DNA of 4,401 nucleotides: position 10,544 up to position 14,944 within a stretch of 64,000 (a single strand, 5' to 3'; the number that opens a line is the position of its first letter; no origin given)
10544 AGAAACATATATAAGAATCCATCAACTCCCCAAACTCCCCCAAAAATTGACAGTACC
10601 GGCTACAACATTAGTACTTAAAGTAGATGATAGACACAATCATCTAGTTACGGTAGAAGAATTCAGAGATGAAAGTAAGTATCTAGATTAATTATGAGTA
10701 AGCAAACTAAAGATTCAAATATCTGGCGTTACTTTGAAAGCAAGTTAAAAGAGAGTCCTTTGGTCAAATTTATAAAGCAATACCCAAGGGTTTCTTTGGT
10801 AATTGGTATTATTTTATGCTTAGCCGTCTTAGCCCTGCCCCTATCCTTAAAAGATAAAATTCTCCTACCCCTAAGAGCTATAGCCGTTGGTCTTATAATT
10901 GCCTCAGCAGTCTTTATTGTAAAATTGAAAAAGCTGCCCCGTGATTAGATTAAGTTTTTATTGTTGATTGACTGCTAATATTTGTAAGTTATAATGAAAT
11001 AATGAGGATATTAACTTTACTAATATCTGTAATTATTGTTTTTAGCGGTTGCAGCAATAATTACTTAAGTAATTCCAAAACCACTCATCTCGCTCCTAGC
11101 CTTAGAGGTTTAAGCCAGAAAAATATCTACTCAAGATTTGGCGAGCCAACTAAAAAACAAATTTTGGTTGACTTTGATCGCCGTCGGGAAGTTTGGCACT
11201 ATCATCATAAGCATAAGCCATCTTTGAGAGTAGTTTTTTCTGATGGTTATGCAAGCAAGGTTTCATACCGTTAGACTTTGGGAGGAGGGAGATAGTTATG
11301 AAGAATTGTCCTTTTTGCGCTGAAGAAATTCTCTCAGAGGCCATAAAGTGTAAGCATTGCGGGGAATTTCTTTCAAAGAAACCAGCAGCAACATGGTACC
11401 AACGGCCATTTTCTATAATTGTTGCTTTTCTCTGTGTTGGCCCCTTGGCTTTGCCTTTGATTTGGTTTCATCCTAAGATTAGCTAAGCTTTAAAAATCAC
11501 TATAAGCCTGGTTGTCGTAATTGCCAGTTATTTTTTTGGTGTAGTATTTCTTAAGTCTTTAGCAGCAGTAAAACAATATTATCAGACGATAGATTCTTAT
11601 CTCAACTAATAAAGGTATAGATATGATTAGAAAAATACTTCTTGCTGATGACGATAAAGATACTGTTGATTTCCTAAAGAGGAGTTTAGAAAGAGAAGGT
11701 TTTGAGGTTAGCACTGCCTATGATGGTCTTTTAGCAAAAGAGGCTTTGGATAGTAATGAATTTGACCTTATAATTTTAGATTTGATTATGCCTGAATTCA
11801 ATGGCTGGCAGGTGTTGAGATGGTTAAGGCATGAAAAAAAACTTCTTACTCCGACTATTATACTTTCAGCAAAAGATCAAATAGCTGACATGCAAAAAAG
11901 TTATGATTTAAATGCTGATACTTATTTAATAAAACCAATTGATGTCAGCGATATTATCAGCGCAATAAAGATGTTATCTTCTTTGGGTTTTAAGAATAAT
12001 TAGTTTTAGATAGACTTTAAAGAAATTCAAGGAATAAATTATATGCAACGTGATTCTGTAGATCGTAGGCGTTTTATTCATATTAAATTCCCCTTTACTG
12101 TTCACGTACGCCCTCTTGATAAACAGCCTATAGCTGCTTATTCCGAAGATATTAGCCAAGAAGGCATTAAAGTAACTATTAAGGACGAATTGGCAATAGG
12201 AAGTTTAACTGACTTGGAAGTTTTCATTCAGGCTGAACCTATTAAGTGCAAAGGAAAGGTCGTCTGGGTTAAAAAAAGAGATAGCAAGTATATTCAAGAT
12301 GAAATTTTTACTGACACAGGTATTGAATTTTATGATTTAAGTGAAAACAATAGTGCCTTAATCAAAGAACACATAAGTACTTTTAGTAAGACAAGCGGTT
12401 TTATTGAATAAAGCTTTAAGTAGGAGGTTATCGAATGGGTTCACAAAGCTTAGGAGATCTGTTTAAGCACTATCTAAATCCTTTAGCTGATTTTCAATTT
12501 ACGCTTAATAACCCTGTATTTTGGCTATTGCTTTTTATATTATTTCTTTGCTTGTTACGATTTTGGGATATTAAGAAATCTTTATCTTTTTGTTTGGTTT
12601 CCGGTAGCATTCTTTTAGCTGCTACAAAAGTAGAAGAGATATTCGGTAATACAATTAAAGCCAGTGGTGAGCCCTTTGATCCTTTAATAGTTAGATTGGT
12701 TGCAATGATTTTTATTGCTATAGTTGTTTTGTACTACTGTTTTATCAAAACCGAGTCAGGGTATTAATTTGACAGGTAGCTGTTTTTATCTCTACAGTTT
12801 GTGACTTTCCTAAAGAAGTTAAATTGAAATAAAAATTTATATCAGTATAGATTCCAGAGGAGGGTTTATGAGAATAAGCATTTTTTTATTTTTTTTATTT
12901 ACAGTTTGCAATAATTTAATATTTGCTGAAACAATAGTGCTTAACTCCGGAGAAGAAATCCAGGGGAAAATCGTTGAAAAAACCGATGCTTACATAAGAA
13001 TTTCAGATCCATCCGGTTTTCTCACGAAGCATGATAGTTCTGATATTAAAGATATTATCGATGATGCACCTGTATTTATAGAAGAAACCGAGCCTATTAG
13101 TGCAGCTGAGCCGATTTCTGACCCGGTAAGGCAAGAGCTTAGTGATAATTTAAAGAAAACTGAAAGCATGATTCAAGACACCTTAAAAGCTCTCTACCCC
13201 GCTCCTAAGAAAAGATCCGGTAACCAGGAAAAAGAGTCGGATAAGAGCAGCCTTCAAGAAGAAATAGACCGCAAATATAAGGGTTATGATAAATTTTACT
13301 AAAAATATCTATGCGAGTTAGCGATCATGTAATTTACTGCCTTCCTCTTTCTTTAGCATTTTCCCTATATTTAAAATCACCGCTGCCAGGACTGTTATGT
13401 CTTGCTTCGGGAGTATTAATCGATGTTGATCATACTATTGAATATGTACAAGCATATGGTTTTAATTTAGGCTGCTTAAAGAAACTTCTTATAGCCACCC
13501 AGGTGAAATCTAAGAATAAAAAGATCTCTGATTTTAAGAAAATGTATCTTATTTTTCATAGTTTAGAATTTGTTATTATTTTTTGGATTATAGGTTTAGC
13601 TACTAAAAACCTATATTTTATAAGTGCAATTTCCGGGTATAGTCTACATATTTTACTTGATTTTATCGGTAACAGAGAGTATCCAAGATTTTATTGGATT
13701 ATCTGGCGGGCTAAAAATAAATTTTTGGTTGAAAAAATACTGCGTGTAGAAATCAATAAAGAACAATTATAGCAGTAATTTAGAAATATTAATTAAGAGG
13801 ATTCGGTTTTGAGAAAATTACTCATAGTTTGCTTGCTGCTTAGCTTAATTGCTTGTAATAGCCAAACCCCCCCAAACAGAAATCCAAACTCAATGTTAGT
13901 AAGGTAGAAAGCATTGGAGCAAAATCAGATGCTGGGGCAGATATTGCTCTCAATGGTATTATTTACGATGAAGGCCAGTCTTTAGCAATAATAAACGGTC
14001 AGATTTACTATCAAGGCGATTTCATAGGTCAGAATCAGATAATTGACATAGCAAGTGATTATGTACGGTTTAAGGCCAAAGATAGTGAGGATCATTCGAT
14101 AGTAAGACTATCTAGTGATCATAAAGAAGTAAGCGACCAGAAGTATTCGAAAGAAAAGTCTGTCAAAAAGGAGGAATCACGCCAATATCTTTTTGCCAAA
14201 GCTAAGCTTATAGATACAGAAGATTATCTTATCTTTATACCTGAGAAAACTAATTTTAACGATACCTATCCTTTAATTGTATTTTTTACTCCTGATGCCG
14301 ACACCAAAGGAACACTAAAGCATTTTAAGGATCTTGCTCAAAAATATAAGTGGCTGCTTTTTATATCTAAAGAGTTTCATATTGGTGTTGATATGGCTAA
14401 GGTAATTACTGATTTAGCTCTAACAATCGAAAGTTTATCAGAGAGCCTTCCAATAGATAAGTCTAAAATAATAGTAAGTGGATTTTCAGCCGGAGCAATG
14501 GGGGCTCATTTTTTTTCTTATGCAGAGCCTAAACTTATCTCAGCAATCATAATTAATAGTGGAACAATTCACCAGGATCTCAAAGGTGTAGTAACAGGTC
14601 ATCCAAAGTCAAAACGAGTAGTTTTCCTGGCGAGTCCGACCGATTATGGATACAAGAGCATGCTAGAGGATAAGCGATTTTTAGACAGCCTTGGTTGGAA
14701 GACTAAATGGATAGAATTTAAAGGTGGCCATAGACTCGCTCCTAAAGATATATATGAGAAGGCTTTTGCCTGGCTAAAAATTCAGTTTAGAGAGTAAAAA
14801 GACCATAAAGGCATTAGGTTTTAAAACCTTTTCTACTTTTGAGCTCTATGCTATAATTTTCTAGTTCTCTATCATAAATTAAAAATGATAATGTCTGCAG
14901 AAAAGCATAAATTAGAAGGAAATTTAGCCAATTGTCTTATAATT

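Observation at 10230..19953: ~10-kb block of small lineage-specific secreted/membrane genes ending at tRNA-Phe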

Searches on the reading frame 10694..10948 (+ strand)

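Call 4: search_protein_families(library=pfam, max_evalue=0.01, proteins=[window:10694-10948:+])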
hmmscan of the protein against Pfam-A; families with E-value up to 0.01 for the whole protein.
window:10694-10948:+ (84 aa): 1 family
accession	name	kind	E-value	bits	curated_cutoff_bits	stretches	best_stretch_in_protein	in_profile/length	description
PF16079.10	Phage_holin_5_2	-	0.00057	20.5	29.2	1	18-72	12-65/76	Phage holin family Hol44, in holin superfamily V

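Call 37: search_protein_families(library=ncbifam, max_evalue=0.01, proteins=[window:10694-10945:+])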
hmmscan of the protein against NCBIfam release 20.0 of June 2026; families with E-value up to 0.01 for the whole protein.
window:10694-10945:+ (84 aa): 0 families

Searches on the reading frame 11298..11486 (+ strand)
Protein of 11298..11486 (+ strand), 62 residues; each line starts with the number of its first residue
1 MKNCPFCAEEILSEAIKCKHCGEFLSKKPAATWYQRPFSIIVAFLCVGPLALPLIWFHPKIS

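Call 4: search_protein_families(library=pfam, max_evalue=0.01, proteins=[window:11298-11486:+])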
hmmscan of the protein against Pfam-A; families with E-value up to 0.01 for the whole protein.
window:11298-11486:+ (62 aa): 4 families
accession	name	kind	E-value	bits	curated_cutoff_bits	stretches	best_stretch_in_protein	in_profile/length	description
PF13248.11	Zn_ribbon_3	-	4.7e-05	23.2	27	1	1-23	2-24/26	zinc-ribbon domain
PF12773.13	DZR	-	0.0013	19.2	27.3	1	4-26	1-23/45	Double zinc ribbon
PF10571.15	UPF0547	-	0.0055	17.2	29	1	2-22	1-21/26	Uncharacterised protein family UPF0547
PF13240.11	Zn_Ribbon_1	-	0.0061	16.8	25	1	4-22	2-20/23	zinc-ribbon domain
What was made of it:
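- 11298..11609 (+): B04. Zinc-ribbon plus TM protein, cut to 62 aa by an in-frame TAA at 11484-11486. The homologous frame continues to 11609. It matches Zn_ribbon_3 weakly (call 4).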

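Call 37: search_protein_families(library=ncbifam, max_evalue=0.01, proteins=[window:11298-11483:+])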
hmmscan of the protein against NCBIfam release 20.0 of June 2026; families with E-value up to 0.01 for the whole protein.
window:11298-11483:+ (62 aa): 1 family
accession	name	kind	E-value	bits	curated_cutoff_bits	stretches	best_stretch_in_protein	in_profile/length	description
NF053815.1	teico_TcaA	equivalog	0.0025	16.7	550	1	1-30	1-30/463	membrane-associated protein TcaA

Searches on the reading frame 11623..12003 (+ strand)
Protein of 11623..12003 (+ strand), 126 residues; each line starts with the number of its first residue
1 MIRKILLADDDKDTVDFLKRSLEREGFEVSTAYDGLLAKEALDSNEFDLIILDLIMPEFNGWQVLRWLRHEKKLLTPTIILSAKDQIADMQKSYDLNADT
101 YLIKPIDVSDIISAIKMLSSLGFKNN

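Call 4: search_protein_families(library=pfam, max_evalue=0.01, proteins=[window:11623-12003:+])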
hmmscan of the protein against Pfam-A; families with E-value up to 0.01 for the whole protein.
window:11623-12003:+ (126 aa): 2 families
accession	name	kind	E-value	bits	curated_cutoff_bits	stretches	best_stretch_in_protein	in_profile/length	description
PF00072.30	Response_reg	-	3.5e-26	92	30.2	1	5-116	1-111/111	Response regulator receiver domain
PF23198.2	PDE8A_N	-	0.0042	17.5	29.6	1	13-90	21-99/147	PDE8A-like, N-terminal domain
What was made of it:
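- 11623..12003 (+): B05. Stand-alone CheY-like receiver of 126 aa. PF00072 scores 92 bits (call 4).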

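Call 39: search_protein_families(library=padloc, max_evalue=0.01, proteins=[window:11623-12000:+])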
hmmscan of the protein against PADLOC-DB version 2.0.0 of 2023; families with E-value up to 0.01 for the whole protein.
window:11623-12000:+ (126 aa): 4 families
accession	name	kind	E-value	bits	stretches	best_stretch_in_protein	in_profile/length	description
PDLC04726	PDC-M60C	-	2e-05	21.7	1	4-60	2-61/407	-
PDLC04725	PDC-M60B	-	0.0001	20.2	1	3-60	4-63/158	-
PDLC00405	SduA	-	0.0017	15.9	1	3-61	7-65/323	DUF4263 domain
PDLC04055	PD-T4-6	-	0.0017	15.2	1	3-118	366-482/496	-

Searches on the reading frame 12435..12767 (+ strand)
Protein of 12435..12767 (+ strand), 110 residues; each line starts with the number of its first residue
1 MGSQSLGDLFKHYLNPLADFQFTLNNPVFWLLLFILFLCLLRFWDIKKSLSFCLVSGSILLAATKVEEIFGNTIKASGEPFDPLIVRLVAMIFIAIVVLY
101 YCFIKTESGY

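Call 4: search_protein_families(library=pfam, max_evalue=0.01, proteins=[window:12435-12767:+])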
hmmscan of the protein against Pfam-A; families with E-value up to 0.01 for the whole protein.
window:12435-12767:+ (110 aa): 1 family
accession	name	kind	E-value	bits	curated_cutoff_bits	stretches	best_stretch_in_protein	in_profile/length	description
PF05814.16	Ac76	-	0.0018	18.7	22.5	0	28-47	28-47/83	Orf76 (Ac76)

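Call 29: find_related_loci(query=A2, collection=metagenome_contigs, flank=10000)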
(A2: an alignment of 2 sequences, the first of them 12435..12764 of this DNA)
Query A2 (110 aa) in metagenome_contigs; peptide patterns used: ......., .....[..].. (x = any residue, [..] = any of these).
563 stretches matched a pattern; 2 encode a relative of the query (tblastn E <= 1e-3); 2 distinct loci.
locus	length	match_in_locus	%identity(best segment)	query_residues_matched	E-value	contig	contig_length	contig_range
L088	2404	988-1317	100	1-110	1e-73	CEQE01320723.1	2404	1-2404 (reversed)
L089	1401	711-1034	49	1-108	8e-30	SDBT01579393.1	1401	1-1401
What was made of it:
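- Tried and rejected: The metagenome scan with B07 patterns found only the same population and one 1.4-kb contig (call 29).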

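Call 37: search_protein_families(library=ncbifam, max_evalue=0.01, proteins=[window:12435-12764:+])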
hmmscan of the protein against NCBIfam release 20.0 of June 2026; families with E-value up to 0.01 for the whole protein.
window:12435-12764:+ (110 aa): 0 families

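Call 53: search_protein_families(library=pfam, max_evalue=5, proteins=[window:12435-12764:+])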
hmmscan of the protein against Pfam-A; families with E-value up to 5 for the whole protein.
window:12435-12764:+ (110 aa): 4 families
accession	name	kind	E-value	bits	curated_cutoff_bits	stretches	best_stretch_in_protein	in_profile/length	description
PF05814.16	Ac76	-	0.0018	18.7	22.5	2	28-47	28-47/83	Orf76 (Ac76)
PF24661.1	DUF7649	-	0.016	15.8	27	1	20-63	20-63/85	Domain of unknown function (DUF7649)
PF22765.1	DUF7010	-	0.017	15.4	27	1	21-105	17-99/172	Family of unknown function (DUF7010)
PF15013.11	CCSMST1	-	0.53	10.9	26.1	1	87-108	32-53/74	CCSMST1 family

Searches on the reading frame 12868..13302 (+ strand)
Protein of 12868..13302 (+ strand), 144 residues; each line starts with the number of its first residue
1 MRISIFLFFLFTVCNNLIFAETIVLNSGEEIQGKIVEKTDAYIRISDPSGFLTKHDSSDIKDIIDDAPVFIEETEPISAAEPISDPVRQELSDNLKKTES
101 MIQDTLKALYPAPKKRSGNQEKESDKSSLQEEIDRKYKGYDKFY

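Call 4: search_protein_families(library=pfam, max_evalue=0.01, proteins=[window:12868-13302:+])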
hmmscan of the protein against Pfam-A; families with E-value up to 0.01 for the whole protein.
window:12868-13302:+ (144 aa): 0 families

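Call 37: search_protein_families(library=ncbifam, max_evalue=0.01, proteins=[window:12868-13299:+])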
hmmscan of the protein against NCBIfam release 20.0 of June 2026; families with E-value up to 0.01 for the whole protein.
window:12868-13299:+ (144 aa): 3 families
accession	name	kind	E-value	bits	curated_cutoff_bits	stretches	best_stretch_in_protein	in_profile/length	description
NF047433.1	Lepto_7_Nterm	domain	3.3e-09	36.3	43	1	6-60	1-55/63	LA_0442/LA_0875 N-terminal domain-containing protein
NF047503.1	LB_137_fam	subfamily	1.8e-05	24.2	200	1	9-63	2-55/288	LB_137 family protein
NF041881.1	PTPDL_fam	equivalog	0.00025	20.3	200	1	10-46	2-38/339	PTPDL family protein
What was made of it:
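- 12868..13302 (+): B08. Secreted protein of 144 aa with a Lepto_7_Nterm-like N-terminal domain. NF047433 gives E 3.3e-9, below its cut-off (call 37).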

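Call 49: list_cluster_members(proteins=[window:12868-13299:+, window:13311-13769:+, window:15810-16232:+, window:16268-16483:+, window:16539-16808:+, window:16833-17060:+, window:17117-17392:+, window:17415-17819:+, window:17898-18917:+, window:19495-19950:+])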
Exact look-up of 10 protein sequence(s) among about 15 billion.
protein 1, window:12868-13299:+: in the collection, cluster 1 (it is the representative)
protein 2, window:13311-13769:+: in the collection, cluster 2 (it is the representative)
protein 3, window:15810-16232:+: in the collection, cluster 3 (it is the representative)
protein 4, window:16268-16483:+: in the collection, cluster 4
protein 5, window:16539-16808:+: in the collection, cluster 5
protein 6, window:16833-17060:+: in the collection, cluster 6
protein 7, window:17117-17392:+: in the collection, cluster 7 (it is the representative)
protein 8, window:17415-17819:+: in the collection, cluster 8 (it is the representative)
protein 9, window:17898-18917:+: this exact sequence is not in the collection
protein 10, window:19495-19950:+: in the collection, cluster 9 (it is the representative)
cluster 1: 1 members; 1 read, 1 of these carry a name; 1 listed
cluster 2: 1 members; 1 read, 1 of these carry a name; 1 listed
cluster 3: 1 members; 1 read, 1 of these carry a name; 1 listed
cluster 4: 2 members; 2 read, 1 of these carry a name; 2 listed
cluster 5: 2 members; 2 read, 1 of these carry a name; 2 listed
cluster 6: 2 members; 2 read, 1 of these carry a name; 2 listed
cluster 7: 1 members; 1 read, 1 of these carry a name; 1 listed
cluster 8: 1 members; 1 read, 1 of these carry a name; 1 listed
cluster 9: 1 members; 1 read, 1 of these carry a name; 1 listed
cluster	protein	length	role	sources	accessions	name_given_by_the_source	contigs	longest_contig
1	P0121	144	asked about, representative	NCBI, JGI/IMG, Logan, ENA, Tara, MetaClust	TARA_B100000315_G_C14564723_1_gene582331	strand:- start:550 stop:984 length:435 start_codon:yes stop_codon:yes gene_type:complete | TARA_037_MES_0.22-1.6_C14564723_1_gene582331 "" ""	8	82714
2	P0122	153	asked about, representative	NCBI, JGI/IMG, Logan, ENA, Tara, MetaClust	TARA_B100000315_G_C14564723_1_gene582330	strand:- start:80 stop:541 length:462 start_codon:yes stop_codon:yes gene_type:complete | TARA_037_MES_0.22-1.6_C14564723_1_gene582330 "" ""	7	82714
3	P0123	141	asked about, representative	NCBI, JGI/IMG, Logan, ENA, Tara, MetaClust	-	strand:+ start:1711 stop:2136 length:426 start_codon:yes stop_codon:yes gene_type:complete | TARA_037_MES_0.22-1.6_scaffold174050_1_gene162498 "" ""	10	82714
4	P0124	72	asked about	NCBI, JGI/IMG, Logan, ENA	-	-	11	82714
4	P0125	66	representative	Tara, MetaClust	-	strand:+ start:2187 stop:2387 length:201 start_codon:yes stop_codon:yes gene_type:complete | TARA_037_MES_0.22-1.6_scaffold174050_1_gene162499 "" ""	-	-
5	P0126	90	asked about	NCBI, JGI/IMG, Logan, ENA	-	-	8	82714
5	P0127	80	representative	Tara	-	strand:+ start:2470 stop:2712 length:243 start_codon:yes stop_codon:yes gene_type:complete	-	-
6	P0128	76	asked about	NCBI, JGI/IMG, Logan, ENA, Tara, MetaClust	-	strand:+ start:2734 stop:2964 length:231 start_codon:yes stop_codon:yes gene_type:complete | TARA_037_MES_0.22-1.6_scaffold174050_1_gene162501 "" ""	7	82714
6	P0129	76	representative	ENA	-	-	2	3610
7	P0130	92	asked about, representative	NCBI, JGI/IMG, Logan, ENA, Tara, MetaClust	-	strand:+ start:3018 stop:3296 length:279 start_codon:yes stop_codon:yes gene_type:complete | TARA_037_MES_0.22-1.6_scaffold174050_1_gene162502 "" ""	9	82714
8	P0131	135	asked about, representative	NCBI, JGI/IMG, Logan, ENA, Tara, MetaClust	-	strand:+ start:3316 stop:3723 length:408 start_codon:yes stop_codon:yes gene_type:complete | TARA_037_MES_0.22-1.6_scaffold174050_1_gene162503 "" ""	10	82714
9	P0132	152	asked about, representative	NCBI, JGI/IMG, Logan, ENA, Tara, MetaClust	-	strand:+ start:228 stop:686 length:459 start_codon:yes stop_codon:yes gene_type:complete | TARA_037_MES_0.22-1.6_scaffold253594_1_gene292700 NOG323481 ""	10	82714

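Call 50: find_encoding_contigs(protein=P0129, flank=10000, max_places=5)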
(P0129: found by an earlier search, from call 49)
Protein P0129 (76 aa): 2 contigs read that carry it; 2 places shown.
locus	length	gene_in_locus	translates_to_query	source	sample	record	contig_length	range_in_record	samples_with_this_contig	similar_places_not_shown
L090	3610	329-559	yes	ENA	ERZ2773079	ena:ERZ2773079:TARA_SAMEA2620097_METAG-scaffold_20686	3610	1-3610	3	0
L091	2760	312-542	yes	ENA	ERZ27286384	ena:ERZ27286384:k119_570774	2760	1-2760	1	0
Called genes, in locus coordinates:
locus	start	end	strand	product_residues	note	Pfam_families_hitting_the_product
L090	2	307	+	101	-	?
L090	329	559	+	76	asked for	-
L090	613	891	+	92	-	-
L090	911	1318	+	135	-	-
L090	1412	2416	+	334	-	PF07661:MORN_2 (faint)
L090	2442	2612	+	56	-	-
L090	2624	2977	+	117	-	PF07238:PilZ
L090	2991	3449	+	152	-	-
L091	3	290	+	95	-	?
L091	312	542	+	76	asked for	-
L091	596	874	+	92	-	-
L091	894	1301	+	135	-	-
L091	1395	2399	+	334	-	PF07661:MORN_2 (faint)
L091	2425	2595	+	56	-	-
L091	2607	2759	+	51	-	?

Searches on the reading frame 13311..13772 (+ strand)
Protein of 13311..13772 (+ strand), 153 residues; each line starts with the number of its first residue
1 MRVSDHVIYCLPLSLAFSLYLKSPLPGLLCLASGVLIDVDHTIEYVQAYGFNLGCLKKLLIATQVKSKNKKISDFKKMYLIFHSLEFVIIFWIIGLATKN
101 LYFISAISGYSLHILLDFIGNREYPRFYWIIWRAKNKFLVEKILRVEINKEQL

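Call 4: search_protein_families(library=pfam, max_evalue=0.01, proteins=[window:13311-13772:+])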
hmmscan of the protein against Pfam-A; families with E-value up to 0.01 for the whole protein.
window:13311-13772:+ (153 aa): 0 families

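Call 37: search_protein_families(library=ncbifam, max_evalue=0.01, proteins=[window:13311-13769:+])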
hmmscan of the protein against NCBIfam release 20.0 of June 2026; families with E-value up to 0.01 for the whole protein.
window:13311-13769:+ (153 aa): 0 families

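Call 39: search_protein_families(library=padloc, max_evalue=0.01, proteins=[window:13311-13769:+])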
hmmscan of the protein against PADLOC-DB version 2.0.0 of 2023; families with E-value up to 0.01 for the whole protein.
window:13311-13769:+ (153 aa): 0 families

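Call 53: search_protein_families(library=pfam, max_evalue=5, proteins=[window:13311-13769:+])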
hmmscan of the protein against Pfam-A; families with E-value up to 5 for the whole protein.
window:13311-13769:+ (153 aa): 2 families
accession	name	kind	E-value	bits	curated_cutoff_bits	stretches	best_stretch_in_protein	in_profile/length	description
PF04307.19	YdjM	-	0.019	14.9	29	1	31-128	34-117/176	YdjM inner membrane protein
PF19617.4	DUF6122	-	0.073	14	27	1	8-43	11-46/102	Family of unknown function (DUF6122)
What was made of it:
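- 13311..13772 (+): B09. Membrane protein of 153 aa, weakly YdjM-like (DxDH, HSLEF and HxLLD motifs). The Pfam YdjM match is only E 0.019 (call 53).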

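Call 83: find_encoding_contigs(protein=window:13311-13772:+, flank=2500, max_places=10)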
Protein window:13311-13772:+ (153 aa): 9 contigs read that carry it; 5 places shown.
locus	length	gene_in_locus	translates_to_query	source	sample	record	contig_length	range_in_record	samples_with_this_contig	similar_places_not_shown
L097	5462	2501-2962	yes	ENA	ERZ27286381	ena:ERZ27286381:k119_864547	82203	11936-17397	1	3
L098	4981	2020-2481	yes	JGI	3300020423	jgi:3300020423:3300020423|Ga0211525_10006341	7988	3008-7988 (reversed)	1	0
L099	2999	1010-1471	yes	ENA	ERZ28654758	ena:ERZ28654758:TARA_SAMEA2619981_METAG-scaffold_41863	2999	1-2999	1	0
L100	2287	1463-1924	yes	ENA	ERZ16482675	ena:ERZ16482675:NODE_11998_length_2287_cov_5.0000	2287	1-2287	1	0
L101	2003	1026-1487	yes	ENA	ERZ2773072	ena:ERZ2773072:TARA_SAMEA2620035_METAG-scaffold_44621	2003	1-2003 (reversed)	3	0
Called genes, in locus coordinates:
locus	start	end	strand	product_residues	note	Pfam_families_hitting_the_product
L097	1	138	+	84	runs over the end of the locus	-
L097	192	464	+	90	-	-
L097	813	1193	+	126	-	PF00072:Response_reg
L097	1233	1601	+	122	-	PF07238:PilZ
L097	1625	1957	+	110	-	-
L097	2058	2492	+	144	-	-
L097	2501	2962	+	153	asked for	-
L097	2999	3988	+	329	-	-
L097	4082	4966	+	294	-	PF00685:Sulfotransfer_1, PF13469:Sulfotransfer_3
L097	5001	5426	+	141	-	-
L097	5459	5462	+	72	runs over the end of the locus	-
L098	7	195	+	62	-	PF13248:Zn_ribbon_3 (weak)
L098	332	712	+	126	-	PF00072:Response_reg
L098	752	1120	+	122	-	PF07238:PilZ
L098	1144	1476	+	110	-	-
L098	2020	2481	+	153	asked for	-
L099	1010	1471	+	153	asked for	-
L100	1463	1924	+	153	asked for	-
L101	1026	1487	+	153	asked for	-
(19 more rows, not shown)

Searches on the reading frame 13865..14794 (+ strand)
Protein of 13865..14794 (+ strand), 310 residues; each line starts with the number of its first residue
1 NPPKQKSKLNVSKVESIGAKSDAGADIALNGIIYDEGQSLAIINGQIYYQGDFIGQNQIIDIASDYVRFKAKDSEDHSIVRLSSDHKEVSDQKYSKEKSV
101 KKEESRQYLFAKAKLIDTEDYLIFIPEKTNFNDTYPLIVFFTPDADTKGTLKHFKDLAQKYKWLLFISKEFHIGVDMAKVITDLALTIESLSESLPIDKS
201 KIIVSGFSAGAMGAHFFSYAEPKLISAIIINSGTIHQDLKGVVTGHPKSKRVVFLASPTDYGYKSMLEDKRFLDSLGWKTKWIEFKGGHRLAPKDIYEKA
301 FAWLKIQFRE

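Call 10: search_protein_families(library=pfam, max_evalue=0.01, proteins=[window:13865-14794:+])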
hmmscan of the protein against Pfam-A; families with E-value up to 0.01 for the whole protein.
seq(310 aa): 1 family
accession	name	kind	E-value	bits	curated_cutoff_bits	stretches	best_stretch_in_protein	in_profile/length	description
PF02230.22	Abhydrolase_2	-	9.4e-05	22.8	23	1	181-237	87-142/217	Phospholipase/Carboxylesterase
